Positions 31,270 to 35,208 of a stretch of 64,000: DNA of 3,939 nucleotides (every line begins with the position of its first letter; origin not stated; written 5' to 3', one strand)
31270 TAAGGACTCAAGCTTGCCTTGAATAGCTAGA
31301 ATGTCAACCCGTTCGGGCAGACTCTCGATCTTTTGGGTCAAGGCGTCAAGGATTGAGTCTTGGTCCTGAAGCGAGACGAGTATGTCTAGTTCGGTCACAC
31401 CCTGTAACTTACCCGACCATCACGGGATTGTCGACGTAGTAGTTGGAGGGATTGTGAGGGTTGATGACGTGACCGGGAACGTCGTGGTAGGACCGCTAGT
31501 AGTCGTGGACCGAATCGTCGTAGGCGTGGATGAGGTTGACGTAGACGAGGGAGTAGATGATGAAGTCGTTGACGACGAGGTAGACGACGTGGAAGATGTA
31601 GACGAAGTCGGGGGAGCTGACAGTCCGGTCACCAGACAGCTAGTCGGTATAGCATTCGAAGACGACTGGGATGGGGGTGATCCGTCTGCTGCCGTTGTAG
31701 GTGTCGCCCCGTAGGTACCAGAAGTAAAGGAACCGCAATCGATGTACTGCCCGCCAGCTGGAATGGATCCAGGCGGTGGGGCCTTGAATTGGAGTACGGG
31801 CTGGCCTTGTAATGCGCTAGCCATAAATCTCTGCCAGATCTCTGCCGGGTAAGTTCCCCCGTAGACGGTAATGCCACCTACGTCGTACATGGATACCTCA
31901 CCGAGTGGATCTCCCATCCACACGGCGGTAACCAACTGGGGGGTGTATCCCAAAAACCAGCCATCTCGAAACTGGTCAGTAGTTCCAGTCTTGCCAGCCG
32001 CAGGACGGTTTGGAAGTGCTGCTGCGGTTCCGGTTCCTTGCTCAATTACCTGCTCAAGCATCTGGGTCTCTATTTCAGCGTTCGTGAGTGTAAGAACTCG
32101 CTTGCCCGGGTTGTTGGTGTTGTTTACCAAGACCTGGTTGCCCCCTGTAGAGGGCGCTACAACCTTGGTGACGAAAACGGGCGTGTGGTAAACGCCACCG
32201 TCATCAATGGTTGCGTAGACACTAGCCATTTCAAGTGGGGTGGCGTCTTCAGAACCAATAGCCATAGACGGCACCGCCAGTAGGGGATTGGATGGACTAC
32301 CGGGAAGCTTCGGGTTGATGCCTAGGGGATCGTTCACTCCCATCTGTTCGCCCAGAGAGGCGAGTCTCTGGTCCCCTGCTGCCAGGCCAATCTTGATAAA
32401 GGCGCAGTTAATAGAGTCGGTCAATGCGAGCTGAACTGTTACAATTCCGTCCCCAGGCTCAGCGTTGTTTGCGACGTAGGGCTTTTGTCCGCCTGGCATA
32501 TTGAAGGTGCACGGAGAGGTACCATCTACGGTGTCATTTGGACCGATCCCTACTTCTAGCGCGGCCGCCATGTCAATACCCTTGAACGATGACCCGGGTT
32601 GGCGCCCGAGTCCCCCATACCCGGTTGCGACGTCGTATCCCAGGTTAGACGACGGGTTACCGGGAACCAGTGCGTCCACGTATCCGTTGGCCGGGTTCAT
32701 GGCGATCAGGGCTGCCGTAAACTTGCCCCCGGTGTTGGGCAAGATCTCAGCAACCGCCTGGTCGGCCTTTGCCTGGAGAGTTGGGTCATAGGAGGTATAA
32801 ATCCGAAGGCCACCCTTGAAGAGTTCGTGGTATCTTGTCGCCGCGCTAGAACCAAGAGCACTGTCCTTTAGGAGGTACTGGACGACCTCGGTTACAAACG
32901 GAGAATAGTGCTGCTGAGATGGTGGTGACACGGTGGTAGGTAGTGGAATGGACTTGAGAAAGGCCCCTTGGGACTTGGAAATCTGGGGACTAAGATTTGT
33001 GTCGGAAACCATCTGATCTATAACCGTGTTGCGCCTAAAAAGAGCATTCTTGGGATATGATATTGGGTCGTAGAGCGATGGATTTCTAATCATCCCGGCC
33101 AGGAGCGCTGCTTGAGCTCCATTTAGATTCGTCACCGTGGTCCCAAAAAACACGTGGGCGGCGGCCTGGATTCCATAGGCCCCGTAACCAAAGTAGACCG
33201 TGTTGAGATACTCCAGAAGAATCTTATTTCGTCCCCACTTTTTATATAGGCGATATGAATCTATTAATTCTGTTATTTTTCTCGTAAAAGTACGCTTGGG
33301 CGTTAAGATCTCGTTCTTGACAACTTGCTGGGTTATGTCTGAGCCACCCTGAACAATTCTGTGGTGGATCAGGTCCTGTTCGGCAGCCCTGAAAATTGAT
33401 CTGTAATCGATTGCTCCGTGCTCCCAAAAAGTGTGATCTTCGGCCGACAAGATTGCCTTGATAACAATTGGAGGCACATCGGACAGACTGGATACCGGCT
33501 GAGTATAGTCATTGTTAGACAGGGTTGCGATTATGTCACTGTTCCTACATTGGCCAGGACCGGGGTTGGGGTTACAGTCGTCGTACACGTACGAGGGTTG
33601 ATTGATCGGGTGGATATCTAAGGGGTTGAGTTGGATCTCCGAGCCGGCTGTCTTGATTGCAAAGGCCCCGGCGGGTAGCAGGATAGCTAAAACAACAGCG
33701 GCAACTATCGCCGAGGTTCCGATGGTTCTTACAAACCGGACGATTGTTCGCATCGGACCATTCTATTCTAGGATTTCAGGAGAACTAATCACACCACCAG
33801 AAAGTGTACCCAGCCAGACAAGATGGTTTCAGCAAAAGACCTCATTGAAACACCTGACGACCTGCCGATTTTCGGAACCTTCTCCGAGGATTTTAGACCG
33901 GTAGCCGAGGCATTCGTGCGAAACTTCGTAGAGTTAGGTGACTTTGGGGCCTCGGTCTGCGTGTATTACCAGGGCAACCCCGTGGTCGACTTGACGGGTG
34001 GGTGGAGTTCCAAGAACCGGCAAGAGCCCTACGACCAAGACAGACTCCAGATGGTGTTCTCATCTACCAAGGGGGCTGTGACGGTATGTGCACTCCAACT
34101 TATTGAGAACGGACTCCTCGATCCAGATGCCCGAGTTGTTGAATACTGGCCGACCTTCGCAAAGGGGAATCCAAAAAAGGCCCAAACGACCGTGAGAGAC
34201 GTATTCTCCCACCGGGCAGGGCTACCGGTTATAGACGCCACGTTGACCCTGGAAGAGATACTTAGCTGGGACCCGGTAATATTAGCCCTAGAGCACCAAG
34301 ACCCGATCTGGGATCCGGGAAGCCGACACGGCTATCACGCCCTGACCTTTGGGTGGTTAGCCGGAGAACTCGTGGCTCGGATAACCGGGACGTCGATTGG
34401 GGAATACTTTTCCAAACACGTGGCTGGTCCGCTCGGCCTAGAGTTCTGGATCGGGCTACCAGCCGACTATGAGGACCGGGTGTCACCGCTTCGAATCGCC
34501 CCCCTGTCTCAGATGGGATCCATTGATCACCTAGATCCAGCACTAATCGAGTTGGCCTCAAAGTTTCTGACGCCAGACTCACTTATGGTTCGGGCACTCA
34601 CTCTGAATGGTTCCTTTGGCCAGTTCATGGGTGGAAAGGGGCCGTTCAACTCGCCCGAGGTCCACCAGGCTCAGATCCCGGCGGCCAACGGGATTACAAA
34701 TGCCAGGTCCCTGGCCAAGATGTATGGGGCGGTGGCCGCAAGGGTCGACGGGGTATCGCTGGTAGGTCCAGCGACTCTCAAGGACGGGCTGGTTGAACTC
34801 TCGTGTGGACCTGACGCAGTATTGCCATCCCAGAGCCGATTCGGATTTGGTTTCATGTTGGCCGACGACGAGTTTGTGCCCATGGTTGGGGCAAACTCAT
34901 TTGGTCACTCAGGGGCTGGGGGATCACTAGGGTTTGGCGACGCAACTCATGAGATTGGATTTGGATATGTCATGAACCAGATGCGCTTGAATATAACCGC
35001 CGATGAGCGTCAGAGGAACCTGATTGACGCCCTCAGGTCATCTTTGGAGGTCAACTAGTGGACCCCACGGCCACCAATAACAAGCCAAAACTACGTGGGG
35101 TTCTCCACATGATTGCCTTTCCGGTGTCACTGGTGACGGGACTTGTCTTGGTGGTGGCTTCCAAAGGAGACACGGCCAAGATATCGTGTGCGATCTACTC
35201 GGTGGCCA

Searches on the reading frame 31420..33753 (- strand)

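Call 79: search_protein_families(library=pfam, proteins=[window:31420-33753:-], max_evalue=0.00001)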
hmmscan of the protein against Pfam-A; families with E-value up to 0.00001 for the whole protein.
window:31420-33753:- (777 aa): 2 families
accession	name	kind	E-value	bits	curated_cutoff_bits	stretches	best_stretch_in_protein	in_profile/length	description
PF00912.28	Transgly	-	2.4e-55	187.2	27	1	74-248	4-177/178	Transglycosylase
PF00905.27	Transpeptidase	-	7e-25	88.3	22.1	1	383-610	39-275/299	Penicillin binding protein transpeptidase domain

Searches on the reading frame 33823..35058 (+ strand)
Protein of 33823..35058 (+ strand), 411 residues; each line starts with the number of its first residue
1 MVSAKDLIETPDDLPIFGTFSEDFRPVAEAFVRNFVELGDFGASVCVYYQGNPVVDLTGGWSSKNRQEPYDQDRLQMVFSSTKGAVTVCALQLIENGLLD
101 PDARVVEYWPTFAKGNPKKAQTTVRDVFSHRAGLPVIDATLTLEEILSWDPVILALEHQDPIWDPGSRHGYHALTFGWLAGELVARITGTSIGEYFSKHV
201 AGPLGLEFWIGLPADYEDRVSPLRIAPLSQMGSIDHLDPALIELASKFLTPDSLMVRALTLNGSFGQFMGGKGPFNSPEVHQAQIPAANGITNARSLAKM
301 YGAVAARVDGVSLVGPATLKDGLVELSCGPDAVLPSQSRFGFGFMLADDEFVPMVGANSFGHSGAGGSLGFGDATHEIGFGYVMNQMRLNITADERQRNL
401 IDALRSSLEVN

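Call 79: search_protein_families(library=pfam, proteins=[window:33823-35058:+], max_evalue=0.00001)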
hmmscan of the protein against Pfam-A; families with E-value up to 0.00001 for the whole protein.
window:33823-35058:+ (411 aa): 1 family
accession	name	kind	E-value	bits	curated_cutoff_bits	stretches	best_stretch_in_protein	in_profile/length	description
PF00144.29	Beta-lactamase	-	2.2e-55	188.6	27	1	33-400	3-324/329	Beta-lactamase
